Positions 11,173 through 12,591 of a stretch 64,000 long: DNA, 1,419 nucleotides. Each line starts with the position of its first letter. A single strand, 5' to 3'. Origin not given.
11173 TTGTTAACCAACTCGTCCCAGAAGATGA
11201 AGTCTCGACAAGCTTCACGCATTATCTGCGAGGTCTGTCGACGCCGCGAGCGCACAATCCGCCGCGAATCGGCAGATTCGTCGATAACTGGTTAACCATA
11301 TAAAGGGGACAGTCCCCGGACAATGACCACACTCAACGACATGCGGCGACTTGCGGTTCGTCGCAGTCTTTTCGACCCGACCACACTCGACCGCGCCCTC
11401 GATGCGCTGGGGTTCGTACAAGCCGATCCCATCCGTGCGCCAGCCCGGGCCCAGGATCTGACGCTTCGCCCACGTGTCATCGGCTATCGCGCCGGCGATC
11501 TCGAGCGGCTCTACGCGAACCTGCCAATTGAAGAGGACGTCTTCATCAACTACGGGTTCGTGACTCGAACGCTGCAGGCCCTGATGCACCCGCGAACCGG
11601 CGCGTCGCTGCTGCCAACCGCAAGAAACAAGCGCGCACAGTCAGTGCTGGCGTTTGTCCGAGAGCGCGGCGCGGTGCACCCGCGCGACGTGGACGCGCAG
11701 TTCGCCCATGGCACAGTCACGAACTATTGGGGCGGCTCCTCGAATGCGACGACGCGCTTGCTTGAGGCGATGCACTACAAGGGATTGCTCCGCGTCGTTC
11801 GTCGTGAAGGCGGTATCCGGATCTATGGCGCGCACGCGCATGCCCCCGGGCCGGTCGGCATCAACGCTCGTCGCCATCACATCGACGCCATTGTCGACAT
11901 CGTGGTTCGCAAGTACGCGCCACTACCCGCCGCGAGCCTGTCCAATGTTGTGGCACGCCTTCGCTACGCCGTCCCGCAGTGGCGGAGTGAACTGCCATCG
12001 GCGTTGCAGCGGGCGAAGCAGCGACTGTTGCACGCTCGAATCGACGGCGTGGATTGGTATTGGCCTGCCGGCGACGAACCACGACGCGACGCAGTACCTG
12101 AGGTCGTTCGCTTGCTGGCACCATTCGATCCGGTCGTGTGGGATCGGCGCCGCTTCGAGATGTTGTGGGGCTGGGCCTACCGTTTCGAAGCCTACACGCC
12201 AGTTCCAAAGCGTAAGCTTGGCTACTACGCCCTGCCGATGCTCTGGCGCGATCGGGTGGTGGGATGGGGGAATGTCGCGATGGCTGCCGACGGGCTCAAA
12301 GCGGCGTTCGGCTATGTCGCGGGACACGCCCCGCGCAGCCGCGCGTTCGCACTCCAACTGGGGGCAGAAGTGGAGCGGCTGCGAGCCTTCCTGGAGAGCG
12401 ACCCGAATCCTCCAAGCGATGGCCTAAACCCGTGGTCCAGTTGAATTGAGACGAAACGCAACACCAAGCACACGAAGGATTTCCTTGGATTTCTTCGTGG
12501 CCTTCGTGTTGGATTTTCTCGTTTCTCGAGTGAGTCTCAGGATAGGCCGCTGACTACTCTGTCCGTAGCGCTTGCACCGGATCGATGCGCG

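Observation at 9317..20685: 5.7-kb head-to-tail tandem duplication bounded by a 7-bp microhomology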

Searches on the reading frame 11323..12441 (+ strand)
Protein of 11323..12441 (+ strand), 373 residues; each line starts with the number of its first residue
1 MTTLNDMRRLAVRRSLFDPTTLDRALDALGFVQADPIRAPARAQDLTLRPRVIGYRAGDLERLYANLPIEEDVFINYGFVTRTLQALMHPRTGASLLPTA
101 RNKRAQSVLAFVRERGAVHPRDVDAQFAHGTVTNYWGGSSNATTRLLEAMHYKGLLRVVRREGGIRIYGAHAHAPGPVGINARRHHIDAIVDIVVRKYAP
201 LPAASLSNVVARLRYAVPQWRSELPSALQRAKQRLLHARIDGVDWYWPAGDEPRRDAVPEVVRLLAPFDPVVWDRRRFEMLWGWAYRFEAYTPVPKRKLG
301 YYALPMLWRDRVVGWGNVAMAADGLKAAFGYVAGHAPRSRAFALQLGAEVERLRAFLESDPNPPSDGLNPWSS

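Call 18: find_homologous_proteins(query=window:11323-12441:+, max_evalue=1e-30)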
Query window:11323-12441:+ (373 aa): 8000 proteins with E <= 1e-30 among 8000 candidates; the best 120 are listed.
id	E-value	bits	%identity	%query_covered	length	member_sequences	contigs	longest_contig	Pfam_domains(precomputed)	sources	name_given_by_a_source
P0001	5.8e-238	807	95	100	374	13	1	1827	PF06224.19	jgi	jgi:uncharacterized protein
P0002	5.0e-212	722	86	98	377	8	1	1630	PF06224.19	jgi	jgi:uncharacterized protein YcaQ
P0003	6.5e-192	656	80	96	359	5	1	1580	PF06224.19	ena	-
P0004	8.1e-192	655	80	97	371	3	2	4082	PF06224.19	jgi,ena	-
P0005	2.8e-190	650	80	96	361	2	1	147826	PF06224.19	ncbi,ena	-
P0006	1.6e-185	635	78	96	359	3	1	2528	PF06224.19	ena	-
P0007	4.7e-184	630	78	96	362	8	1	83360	PF06224.19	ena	-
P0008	2.7e-182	624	77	97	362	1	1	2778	PF06224.19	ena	-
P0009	2.9e-181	621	77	97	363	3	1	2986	PF06224.19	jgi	jgi:uncharacterized protein YcaQ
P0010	2.3e-180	618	76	96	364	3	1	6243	PF06224.19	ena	-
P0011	2.6e-180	618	76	95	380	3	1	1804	PF06224.19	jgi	jgi:uncharacterized protein YcaQ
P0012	3.0e-180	617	77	96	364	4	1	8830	PF06224.19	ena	-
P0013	3.2e-180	617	76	96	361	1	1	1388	PF06224.19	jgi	jgi:uncharacterized protein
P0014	3.5e-180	617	77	95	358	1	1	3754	PF06224.19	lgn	-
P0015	4.8e-180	617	77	97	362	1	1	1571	PF06224.19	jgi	jgi:uncharacterized protein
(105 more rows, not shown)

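Call 19: list_cluster_members(proteins=[window:11323-12441:+, window:16989-18089:+, P0001, P0002])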
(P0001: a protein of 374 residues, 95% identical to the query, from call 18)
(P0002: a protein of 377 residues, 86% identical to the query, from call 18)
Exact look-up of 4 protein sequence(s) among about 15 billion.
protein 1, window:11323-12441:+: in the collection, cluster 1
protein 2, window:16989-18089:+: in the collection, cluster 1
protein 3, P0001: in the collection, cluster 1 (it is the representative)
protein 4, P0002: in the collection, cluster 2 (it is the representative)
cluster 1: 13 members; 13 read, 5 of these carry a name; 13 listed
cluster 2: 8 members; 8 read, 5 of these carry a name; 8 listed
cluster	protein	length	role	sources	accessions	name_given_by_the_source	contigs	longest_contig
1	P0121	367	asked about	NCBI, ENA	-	-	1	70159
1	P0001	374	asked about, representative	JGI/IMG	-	uncharacterized protein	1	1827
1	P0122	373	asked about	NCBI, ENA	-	-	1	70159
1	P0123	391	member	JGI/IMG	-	uncharacterized protein YcaQ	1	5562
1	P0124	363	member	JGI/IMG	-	uncharacterized protein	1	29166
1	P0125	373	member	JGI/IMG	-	uncharacterized protein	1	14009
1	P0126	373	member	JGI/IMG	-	uncharacterized protein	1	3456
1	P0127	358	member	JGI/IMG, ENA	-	-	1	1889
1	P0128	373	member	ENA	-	-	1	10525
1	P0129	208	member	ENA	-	-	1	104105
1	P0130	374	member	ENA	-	-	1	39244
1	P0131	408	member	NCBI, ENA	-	-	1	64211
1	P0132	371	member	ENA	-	-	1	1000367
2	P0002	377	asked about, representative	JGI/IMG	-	uncharacterized protein YcaQ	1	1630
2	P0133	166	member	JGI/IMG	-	uncharacterized protein YcaQ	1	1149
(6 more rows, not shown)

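Call 20: find_encoding_contigs(protein=P0132, flank=10000, max_places=4)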
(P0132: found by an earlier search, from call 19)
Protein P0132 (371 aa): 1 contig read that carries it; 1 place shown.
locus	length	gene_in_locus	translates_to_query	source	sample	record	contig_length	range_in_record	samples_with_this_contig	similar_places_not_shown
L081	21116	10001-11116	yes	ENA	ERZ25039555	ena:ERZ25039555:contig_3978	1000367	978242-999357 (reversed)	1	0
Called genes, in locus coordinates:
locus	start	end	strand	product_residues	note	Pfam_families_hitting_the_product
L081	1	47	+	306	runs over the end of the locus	PF14378:PAP2_3, PF01569:PAP2 (weak)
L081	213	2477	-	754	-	PF00989:PAS (weak), PF08448:PAS_4, PF00512:HisKA, PF02518:HATPase_c, PF00072:Response_reg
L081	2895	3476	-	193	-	PF09411:PagL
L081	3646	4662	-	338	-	PF22494:choice_anch_I (faint), PF23414:Beta-prop_EML_2 (faint), PF25174:Beta-prop_THOC3, PF02239:Cytochrom_D1 (faint), PF10282:Lactonase (faint), PF21783:YNCE (weak)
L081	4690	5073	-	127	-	-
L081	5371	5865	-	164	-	-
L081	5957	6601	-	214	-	PF12836:HHH_3 (faint)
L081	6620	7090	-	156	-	-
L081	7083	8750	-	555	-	PF22113:Mtrc-MtrF_II-IV_dom (faint)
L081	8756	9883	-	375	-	PF13442:Cytochrome_CBB3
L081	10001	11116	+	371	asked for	PF06224:AlkZ-like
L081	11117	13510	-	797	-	PF12704:MacB_PCD, PF02687:FtsX, PF12704:MacB_PCD, PF02687:FtsX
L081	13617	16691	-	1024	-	PF12796:Ank_2, PF12796:Ank_2, PF13637:Ank_4 (weak), PF12796:Ank_2, PF00023:Ank, PF13606:Ank_3 (weak), PF13637:Ank_4 (weak), PF13857:Ank_5 (weak), +3 more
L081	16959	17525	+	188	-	PF07638:Sigma70_ECF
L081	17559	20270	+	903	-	PF00069:Pkinase, PF07714:PK_Tyr_Ser-Thr, PF03109:ABC1 (weak), PF00515:TPR_1 (faint), PF13424:TPR_12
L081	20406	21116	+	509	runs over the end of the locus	PF03098:An_peroxidase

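Call 22: find_encoding_contigs(protein=P0122, flank=10000, max_places=4)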
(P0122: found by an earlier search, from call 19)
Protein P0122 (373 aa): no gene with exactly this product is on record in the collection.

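Call 23: find_encoding_contigs(protein=P0125, flank=10000, max_places=4)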
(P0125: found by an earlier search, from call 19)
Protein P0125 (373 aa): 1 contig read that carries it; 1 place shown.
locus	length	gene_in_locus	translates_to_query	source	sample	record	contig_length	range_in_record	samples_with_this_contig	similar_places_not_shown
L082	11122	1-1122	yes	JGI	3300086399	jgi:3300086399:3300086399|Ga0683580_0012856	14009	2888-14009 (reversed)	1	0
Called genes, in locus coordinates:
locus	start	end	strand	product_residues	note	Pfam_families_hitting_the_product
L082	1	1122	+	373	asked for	PF06224:AlkZ-like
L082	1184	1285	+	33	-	-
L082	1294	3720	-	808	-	PF12704:MacB_PCD, PF02687:FtsX, PF12704:MacB_PCD, PF02687:FtsX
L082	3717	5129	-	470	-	PF13606:Ank_3 (faint), PF13857:Ank_5 (faint), PF00023:Ank (faint), PF12796:Ank_2, PF13637:Ank_4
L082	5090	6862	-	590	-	PF12796:Ank_2, PF13606:Ank_3 (faint), PF13857:Ank_5 (faint), PF12796:Ank_2, PF13637:Ank_4 (weak), PF12796:Ank_2, PF00023:Ank, PF13637:Ank_4 (weak)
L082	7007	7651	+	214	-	PF07638:Sigma70_ECF, PF08281:Sigma70_r4_2 (weak)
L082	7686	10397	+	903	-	PF00069:Pkinase, PF07714:PK_Tyr_Ser-Thr, PF03109:ABC1 (weak), PF13424:TPR_12 (faint)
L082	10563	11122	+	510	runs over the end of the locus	PF03098:An_peroxidase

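Call 24: find_encoding_contigs(protein=P0131, flank=10000, max_places=4)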
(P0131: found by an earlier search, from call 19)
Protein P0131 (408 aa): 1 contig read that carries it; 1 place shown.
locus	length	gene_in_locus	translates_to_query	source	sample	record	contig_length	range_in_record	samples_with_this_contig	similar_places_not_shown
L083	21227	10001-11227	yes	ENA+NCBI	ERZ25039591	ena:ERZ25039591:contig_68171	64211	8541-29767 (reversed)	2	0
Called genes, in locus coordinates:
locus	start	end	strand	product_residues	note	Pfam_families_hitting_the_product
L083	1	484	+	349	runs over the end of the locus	PF00144:Beta-lactamase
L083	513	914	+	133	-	-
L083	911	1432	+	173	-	PF14378:PAP2_3, PF01569:PAP2 (weak)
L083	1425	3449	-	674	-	PF00512:HisKA, PF02518:HATPase_c, PF00072:Response_reg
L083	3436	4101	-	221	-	PF00989:PAS (weak), PF08448:PAS_4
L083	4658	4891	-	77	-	-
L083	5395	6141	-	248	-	-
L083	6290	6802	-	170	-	PF00069:Pkinase, PF07714:PK_Tyr_Ser-Thr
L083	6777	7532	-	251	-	PF00069:Pkinase, PF07714:PK_Tyr_Ser-Thr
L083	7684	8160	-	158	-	-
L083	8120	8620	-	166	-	PF25174:Beta-prop_THOC3 (weak), PF21783:YNCE (weak), PF02239:Cytochrom_D1 (weak)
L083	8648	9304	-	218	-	-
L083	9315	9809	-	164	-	-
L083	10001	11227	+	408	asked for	PF06224:AlkZ-like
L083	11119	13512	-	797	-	PF12704:MacB_PCD, PF02687:FtsX, PF12704:MacB_PCD, PF02687:FtsX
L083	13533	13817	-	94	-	-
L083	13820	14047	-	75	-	-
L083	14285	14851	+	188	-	PF07638:Sigma70_ECF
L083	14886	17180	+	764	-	PF00069:Pkinase, PF07714:PK_Tyr_Ser-Thr, PF03109:ABC1 (weak), PF13424:TPR_12 (faint)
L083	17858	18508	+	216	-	PF03098:An_peroxidase (faint)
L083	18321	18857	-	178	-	-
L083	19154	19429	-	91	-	-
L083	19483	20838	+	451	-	PF14870:PSII_BNR (faint), PF02012:BNR (faint), PF24316:Tli3 (faint), PF13088:BNR_2 (faint), PF15902:Sortilin-Vps10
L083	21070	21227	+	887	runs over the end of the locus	-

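Call 28: find_related_loci(query=window:11323-12441:+, collection=metagenome_contigs, flank=10000)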
Query window:11323-12441:+ (373 aa) in metagenome_contigs; peptide patterns used: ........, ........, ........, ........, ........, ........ (x = any residue, [..] = any of these).
448 stretches matched a pattern; 374 encode a relative of the query (tblastn E <= 1e-3); the best 80 are kept; 80 distinct loci.
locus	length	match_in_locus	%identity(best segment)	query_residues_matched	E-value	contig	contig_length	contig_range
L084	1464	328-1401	95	1-358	0e+0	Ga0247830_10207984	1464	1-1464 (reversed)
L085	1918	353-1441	80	1-363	0e+0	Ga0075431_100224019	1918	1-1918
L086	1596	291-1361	78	1-357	0e+0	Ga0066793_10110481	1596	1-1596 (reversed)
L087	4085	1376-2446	77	1-357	0e+0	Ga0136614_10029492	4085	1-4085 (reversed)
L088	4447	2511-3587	74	1-359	0e+0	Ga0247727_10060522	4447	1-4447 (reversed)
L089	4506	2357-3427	74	1-357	1e-178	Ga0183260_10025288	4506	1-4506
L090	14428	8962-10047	72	1-363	2e-173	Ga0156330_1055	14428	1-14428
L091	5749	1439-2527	71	1-363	1e-169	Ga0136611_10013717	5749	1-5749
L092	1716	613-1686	72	2-359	0e+0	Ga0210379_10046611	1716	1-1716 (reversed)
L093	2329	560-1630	75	1-357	1e-178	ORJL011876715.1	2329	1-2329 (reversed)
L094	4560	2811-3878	71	2-358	1e-169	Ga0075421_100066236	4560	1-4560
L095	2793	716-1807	71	2-365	5e-175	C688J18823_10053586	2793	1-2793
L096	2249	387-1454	71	1-358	8e-177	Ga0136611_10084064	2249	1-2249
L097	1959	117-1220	71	1-369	3e-178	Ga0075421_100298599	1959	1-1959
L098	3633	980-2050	72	1-358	3e-171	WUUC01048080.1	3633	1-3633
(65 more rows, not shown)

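Call 29: find_encoding_contigs(protein=P0130, flank=10000, max_places=3)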
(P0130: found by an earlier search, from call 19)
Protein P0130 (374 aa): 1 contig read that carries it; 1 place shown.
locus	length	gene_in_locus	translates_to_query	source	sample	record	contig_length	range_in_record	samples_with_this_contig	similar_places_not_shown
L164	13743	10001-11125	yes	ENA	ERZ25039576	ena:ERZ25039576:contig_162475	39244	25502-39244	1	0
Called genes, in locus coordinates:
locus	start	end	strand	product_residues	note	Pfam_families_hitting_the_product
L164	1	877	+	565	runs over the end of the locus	PF17148:DUF5117, PF16313:DUF4953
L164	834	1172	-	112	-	-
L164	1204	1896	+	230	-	-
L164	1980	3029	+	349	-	PF00144:Beta-lactamase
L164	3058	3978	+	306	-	PF14378:PAP2_3, PF01569:PAP2 (weak)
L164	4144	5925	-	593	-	PF00512:HisKA, PF02518:HATPase_c, PF00072:Response_reg (faint)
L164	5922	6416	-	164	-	PF00989:PAS (weak), PF08448:PAS_4 (weak)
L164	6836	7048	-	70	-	PF09411:PagL (weak)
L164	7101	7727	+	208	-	-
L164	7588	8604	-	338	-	PF21783:YNCE, PF22494:choice_anch_I (faint), PF23414:Beta-prop_EML_2 (faint), PF25174:Beta-prop_THOC3, PF02239:Cytochrom_D1 (faint), PF10282:Lactonase (weak)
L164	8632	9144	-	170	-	-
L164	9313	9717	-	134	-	-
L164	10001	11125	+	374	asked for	PF06224:AlkZ-like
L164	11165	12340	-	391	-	PF12704:MacB_PCD (weak)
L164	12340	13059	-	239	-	-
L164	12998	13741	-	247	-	?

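Call 30: find_encoding_contigs(protein=P0124, flank=10000, max_places=3)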
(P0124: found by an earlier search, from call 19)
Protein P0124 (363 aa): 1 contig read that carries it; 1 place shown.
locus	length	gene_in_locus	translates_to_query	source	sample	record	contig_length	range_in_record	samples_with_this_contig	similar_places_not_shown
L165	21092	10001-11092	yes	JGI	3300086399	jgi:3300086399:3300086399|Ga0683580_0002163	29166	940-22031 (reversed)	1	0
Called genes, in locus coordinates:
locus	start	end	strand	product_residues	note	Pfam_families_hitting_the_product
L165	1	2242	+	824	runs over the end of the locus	PF17148:DUF5117, PF16313:DUF4953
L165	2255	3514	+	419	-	PF00144:Beta-lactamase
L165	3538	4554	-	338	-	PF10282:Lactonase (faint), PF21783:YNCE, PF22494:choice_anch_I (faint), PF23414:Beta-prop_EML_2 (faint), PF24684:Vgb_lyase (faint), PF25174:Beta-prop_THOC3 (weak), PF02239:Cytochrom_D1 (faint)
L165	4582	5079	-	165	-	-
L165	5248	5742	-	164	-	-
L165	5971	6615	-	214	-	PF12836:HHH_3 (faint)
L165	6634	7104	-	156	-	-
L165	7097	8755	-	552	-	PF22113:Mtrc-MtrF_II-IV_dom (faint), PF14522:Cytochrome_C7 (faint)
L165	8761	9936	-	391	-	PF13442:Cytochrome_CBB3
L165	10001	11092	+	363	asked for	PF06224:AlkZ-like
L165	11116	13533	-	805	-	PF12704:MacB_PCD, PF02687:FtsX, PF12704:MacB_PCD, PF02687:FtsX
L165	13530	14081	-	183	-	PF13637:Ank_4 (faint), PF00023:Ank (faint)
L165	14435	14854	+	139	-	-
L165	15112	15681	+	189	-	PF07638:Sigma70_ECF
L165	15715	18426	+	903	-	PF00069:Pkinase, PF07714:PK_Tyr_Ser-Thr, PF03109:ABC1 (weak), PF13424:TPR_12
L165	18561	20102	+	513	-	PF03098:An_peroxidase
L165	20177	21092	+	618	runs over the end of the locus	?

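Call 31: find_encoding_contigs(protein=P0128, flank=10000, max_places=3)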
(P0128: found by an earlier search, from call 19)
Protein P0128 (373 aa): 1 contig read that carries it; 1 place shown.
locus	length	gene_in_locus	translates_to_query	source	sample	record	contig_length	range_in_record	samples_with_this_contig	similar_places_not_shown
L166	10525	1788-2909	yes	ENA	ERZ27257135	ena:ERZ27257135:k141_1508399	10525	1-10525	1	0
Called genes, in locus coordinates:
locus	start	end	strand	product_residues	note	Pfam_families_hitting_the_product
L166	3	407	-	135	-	?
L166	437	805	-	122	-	-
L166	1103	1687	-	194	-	-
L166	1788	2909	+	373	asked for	PF06224:AlkZ-like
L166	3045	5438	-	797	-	PF12704:MacB_PCD, PF02687:FtsX, PF12704:MacB_PCD, PF02687:FtsX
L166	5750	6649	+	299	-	PF03098:An_peroxidase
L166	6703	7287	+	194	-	-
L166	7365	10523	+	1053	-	?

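Call 48: search_protein_families(library=pfam, proteins=[window:11323-12441:+], max_evalue=0.001)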
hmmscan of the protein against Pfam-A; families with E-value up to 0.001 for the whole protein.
window:11323-12441:+ (373 aa): 1 family
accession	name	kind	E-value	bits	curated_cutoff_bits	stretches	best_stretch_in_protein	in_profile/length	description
PF06224.18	AlkZ-like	-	1.1e-39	137.4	25.9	1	27-356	2-329/329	DNA glycosylase AlkZ-like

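Call 52: search_protein_families(library=ncbifam, proteins=[window:11323-12441:+], max_evalue=0.00001)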
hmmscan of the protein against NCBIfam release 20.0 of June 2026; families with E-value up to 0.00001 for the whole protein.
window:11323-12441:+ (373 aa): 0 families
